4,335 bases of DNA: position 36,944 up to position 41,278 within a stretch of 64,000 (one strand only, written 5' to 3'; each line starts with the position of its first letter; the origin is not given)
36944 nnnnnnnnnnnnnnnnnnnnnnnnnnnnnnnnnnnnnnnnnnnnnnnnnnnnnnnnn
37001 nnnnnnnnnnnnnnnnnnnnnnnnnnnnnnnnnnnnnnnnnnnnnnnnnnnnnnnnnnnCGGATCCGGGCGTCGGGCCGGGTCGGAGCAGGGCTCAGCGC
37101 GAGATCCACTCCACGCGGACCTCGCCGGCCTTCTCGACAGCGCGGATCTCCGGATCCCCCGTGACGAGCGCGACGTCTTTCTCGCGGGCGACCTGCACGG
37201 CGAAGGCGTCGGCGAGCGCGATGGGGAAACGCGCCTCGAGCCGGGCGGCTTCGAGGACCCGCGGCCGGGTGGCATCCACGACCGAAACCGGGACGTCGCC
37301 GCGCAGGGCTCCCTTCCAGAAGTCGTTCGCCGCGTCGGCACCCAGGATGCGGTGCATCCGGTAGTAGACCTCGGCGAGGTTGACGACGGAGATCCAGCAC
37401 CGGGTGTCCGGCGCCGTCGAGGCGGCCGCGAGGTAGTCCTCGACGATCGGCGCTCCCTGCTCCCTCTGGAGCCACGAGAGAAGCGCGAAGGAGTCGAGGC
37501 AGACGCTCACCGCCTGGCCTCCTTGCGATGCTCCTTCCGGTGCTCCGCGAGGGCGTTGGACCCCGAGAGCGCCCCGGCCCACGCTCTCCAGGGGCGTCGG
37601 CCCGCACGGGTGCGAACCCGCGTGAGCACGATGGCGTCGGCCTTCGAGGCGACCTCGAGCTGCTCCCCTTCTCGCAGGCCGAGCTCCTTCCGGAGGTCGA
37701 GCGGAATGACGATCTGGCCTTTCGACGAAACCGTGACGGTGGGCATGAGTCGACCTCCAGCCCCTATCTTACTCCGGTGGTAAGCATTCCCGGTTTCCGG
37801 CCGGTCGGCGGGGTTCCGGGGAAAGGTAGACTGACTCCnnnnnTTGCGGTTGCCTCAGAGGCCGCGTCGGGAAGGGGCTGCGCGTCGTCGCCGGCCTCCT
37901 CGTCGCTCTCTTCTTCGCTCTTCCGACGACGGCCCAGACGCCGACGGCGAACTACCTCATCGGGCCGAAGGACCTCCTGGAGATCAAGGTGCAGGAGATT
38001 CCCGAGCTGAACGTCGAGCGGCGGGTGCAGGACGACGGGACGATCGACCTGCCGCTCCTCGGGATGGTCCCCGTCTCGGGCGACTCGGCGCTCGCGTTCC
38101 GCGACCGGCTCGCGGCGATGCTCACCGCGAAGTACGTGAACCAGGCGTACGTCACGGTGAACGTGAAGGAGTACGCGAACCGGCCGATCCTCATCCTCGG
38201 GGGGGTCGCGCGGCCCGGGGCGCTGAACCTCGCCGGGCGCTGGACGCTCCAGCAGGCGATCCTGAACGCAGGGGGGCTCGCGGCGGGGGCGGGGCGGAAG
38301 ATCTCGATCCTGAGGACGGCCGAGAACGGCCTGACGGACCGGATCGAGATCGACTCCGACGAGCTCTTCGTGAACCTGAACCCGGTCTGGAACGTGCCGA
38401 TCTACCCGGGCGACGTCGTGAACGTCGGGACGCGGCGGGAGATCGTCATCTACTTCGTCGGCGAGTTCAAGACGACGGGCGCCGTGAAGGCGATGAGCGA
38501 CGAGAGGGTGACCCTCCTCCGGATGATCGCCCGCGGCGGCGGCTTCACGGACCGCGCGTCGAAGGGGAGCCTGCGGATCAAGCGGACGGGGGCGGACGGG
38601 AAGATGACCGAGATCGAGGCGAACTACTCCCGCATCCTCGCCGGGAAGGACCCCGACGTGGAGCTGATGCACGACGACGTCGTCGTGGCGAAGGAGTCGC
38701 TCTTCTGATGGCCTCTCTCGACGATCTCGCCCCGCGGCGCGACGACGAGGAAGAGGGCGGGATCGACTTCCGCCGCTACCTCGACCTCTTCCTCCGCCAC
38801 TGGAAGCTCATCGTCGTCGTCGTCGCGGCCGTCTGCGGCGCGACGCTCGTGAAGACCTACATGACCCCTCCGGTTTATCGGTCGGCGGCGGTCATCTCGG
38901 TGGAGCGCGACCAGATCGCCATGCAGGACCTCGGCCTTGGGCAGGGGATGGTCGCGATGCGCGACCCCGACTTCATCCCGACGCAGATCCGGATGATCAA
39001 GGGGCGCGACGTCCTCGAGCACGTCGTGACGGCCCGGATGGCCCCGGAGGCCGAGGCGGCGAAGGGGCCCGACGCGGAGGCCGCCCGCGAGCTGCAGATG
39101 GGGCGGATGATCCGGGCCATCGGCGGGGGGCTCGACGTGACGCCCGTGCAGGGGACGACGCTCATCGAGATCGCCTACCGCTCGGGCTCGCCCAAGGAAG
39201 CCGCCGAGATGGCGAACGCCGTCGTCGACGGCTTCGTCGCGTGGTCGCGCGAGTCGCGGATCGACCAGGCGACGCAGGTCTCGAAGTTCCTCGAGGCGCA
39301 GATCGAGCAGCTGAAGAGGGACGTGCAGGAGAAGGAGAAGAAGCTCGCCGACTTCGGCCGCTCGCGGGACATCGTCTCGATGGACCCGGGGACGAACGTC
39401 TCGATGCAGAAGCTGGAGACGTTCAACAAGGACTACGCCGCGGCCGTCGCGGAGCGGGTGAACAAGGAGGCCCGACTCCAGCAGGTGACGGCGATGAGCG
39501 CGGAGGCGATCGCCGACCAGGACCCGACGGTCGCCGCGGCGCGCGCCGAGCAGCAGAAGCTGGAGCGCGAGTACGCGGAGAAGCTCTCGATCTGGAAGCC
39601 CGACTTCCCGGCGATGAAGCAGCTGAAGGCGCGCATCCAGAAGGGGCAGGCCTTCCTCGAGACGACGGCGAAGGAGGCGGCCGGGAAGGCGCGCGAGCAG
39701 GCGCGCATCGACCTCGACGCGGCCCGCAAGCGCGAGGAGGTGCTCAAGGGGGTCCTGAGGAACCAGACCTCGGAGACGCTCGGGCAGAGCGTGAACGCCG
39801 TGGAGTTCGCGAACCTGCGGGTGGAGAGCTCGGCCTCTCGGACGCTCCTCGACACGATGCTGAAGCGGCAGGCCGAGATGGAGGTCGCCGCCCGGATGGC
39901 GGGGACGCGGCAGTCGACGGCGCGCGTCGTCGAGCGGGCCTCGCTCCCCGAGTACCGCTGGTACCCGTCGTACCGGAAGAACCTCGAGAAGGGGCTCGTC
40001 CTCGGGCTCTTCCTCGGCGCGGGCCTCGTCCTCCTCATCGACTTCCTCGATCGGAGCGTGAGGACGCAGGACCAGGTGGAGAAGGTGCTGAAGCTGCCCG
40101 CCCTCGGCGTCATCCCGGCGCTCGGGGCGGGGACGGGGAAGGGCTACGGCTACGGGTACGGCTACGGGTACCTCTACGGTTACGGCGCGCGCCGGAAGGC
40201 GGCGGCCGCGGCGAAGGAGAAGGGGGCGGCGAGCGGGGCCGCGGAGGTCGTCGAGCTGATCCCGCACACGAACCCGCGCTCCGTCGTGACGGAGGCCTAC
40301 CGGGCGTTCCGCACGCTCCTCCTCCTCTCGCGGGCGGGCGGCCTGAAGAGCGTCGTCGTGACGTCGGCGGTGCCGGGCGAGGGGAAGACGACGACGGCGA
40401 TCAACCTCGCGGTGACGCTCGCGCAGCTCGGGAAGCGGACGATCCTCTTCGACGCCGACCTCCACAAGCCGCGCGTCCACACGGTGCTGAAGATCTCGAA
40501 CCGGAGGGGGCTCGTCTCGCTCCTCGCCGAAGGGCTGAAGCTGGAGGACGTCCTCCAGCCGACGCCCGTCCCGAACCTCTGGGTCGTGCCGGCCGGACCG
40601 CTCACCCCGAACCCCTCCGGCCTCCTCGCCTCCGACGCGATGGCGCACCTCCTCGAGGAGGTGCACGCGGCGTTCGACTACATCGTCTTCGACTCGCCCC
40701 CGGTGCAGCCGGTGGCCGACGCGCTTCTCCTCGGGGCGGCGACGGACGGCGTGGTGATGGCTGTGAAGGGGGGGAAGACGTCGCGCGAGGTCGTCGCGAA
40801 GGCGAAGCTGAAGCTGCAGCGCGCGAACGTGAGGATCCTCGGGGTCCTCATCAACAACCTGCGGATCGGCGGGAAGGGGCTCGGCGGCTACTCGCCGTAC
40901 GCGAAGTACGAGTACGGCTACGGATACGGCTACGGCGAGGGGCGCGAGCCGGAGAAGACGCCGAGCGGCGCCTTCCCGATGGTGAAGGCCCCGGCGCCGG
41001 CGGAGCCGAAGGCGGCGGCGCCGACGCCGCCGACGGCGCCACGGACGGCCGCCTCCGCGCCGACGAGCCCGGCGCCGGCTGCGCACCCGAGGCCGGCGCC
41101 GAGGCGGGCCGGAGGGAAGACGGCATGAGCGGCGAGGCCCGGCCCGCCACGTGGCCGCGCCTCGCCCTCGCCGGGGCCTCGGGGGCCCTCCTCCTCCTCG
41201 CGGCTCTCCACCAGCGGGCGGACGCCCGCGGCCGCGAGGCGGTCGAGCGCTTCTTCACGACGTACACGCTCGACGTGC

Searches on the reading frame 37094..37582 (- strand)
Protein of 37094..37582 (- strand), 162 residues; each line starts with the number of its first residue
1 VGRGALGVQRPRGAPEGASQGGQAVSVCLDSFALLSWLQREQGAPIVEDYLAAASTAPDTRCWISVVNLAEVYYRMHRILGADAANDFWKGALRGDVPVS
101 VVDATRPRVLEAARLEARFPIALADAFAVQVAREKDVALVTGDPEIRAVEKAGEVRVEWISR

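Call 19: search_protein_families(library=pfam, proteins=[window:37094-37582:-], max_evalue=0.001)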
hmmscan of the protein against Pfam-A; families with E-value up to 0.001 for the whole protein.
window:37094-37582:- (162 aa): 1 family
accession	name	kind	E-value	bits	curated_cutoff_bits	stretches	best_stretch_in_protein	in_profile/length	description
PF01850.27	PIN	-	3.4e-12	47.5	23.6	1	27-151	1-119/120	PIN domain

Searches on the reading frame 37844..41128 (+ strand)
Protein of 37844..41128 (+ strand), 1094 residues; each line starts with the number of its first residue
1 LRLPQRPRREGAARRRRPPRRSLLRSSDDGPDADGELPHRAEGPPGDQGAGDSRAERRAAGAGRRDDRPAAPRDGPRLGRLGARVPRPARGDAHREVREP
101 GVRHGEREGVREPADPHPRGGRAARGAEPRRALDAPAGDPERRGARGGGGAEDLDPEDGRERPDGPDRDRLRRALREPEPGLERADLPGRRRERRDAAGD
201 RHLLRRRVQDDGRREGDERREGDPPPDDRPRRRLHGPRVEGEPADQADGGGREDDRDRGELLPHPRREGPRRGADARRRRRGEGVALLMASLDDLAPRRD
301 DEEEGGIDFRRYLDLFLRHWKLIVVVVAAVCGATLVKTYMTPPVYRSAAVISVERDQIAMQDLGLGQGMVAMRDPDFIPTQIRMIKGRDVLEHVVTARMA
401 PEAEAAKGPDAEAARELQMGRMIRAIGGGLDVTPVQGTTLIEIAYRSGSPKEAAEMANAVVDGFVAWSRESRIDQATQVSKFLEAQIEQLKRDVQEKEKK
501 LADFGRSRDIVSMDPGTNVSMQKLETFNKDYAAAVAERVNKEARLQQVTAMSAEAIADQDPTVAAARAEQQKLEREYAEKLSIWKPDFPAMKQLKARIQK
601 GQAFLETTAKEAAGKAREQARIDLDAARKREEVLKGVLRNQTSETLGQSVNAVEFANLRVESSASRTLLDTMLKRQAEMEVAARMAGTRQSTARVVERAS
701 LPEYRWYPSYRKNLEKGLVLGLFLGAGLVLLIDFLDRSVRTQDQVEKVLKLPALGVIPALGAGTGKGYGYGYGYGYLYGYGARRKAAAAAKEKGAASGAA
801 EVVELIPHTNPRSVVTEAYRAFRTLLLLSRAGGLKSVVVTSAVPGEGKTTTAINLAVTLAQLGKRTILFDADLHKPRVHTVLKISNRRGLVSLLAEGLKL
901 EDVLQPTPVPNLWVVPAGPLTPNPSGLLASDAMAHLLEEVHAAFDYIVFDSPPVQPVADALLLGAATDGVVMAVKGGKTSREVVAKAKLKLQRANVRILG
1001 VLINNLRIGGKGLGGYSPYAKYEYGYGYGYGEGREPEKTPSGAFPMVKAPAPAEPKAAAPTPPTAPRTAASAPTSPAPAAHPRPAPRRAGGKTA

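Call 19: search_protein_families(library=pfam, proteins=[window:37844-41128:+], max_evalue=0.001)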
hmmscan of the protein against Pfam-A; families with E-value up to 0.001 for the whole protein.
window:37844-41128:+ (1094 aa): 5 families
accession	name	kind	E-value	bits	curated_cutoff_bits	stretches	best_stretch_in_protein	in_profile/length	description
PF10609.15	ParA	-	1e-12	48.5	27.1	1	836-1004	5-173/246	NUBPL iron-transfer P-loop NTPase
PF13614.12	AAA_31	-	2.5e-12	47.5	27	1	837-975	4-148/177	AAA domain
PF01656.29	CbiA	-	8.6e-10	39.1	25.4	1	838-1007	2-84/125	CobQ/CobB/MinD/ParA nucleotide binding domain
PF02706.20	Wzz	-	1.8e-08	35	25.5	1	307-395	3-88/91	Chain length determinant protein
PF09140.17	MipZ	-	0.00018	21.4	20.7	1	837-953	3-109/262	ATPase MipZ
